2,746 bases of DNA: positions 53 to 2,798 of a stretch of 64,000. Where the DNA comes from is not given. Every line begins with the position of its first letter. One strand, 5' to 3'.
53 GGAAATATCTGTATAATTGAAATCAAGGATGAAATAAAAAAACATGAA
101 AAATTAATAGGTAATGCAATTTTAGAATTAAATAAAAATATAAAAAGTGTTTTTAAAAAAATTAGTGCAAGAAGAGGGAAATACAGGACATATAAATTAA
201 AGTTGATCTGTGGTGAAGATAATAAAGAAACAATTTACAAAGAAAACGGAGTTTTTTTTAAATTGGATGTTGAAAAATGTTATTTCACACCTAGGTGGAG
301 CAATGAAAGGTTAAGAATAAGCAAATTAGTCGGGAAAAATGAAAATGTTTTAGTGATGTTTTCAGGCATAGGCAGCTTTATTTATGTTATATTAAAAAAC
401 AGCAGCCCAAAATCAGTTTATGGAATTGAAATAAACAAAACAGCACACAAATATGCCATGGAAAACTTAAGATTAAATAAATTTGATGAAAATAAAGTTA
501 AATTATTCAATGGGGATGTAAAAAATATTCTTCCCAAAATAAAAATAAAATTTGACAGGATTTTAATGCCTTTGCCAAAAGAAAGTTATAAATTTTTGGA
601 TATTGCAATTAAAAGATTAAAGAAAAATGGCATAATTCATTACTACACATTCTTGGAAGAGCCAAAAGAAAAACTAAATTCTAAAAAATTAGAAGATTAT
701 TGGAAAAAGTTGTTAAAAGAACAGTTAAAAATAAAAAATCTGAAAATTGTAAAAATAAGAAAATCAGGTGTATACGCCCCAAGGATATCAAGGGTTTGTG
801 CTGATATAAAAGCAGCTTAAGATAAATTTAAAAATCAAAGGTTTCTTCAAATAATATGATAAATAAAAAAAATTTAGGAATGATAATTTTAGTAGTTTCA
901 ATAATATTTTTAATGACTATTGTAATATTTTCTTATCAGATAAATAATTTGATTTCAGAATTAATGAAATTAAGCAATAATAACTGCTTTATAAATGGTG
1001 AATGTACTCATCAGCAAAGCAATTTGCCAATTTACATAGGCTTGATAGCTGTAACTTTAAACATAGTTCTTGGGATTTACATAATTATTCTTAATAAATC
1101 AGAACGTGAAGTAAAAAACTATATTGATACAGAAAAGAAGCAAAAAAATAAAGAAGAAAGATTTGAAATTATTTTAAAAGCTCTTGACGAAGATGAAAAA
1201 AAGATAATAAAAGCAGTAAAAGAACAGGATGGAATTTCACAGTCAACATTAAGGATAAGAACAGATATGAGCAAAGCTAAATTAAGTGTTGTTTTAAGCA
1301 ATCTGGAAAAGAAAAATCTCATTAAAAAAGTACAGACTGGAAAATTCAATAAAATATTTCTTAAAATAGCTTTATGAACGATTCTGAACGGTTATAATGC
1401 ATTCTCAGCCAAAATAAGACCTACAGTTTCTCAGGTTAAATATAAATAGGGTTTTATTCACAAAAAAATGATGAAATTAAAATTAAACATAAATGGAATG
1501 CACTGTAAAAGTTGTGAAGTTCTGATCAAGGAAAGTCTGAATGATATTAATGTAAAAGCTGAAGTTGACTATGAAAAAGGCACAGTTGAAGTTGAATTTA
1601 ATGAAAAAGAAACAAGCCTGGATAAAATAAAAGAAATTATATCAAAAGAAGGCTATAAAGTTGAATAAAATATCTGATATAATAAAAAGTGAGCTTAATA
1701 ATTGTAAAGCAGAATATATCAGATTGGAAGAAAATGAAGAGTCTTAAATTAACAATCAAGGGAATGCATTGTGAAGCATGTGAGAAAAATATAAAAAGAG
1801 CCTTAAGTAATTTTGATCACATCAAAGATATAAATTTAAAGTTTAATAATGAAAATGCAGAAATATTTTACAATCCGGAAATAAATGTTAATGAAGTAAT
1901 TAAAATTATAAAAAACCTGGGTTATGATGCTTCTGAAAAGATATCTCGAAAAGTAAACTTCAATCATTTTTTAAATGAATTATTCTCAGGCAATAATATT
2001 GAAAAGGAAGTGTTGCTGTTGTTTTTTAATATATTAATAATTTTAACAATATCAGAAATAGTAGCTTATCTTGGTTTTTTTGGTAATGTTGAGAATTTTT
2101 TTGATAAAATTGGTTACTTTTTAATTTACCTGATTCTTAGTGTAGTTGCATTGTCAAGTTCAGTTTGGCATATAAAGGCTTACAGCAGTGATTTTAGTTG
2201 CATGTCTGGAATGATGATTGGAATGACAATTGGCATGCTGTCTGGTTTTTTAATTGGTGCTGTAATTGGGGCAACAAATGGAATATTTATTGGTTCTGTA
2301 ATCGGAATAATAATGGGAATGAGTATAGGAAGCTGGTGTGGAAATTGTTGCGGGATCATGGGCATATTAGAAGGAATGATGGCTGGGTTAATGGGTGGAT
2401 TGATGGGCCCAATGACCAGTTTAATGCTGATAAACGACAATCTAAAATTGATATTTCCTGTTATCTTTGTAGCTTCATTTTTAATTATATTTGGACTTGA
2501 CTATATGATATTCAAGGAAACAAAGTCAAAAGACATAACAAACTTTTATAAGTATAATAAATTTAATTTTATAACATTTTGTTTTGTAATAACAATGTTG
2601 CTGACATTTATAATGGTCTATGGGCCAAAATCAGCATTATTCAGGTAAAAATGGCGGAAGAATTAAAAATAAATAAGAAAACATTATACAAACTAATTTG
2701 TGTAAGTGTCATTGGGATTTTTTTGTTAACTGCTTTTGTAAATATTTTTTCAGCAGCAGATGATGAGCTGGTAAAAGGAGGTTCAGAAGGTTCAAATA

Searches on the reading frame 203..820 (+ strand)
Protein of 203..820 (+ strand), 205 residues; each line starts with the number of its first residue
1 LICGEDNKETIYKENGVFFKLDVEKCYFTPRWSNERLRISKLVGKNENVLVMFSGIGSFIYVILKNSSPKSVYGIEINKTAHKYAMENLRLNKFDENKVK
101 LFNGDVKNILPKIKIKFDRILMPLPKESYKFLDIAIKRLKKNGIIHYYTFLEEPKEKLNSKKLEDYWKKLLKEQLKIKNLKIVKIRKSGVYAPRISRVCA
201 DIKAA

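Call 66: search_protein_families(library=pfam, proteins=[window:203-820:+], max_evalue=0.0001)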
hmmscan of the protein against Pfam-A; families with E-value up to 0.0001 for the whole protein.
window:203-820:+ (205 aa): 3 families
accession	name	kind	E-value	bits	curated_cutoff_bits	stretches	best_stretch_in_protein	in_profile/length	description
PF02475.24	TRM5-TYW2_MTfase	-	1.6e-44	152.2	28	1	10-166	1-155/164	TRM5/TYW2 methyltransferase domain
PF13847.12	Methyltransf_31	-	9.4e-07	29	27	1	45-153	3-117/145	Methyltransferase domain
PF01564.23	Spermine_synth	-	1.9e-05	24.8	22.9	1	45-155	18-136/186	Spermine/spermidine synthase domain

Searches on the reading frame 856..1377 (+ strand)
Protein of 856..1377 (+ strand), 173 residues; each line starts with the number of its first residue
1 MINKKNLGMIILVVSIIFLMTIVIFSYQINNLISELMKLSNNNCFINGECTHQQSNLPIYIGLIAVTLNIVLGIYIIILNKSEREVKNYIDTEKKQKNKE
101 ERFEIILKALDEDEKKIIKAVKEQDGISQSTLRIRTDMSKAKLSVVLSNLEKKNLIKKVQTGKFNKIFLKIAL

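Call 66: search_protein_families(library=pfam, proteins=[window:856-1377:+], max_evalue=0.0001)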
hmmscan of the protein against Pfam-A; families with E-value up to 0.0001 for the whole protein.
window:856-1377:+ (173 aa): 1 family
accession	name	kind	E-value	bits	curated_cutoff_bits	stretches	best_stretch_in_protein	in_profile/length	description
PF24034.1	DUF7343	-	3.6e-12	46.4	27.6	1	111-169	2-61/62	Domain of unknown function (DUF7343)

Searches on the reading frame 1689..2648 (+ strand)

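Call 66: search_protein_families(library=pfam, proteins=[window:1689-2648:+], max_evalue=0.0001)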
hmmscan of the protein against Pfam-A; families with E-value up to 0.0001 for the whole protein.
window:1689-2648:+ (319 aa): 1 family
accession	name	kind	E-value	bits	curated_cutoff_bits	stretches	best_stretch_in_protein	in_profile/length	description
PF00403.32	HMA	-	1.1e-13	51.8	24.8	1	21-80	2-62/62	Heavy-metal-associated domain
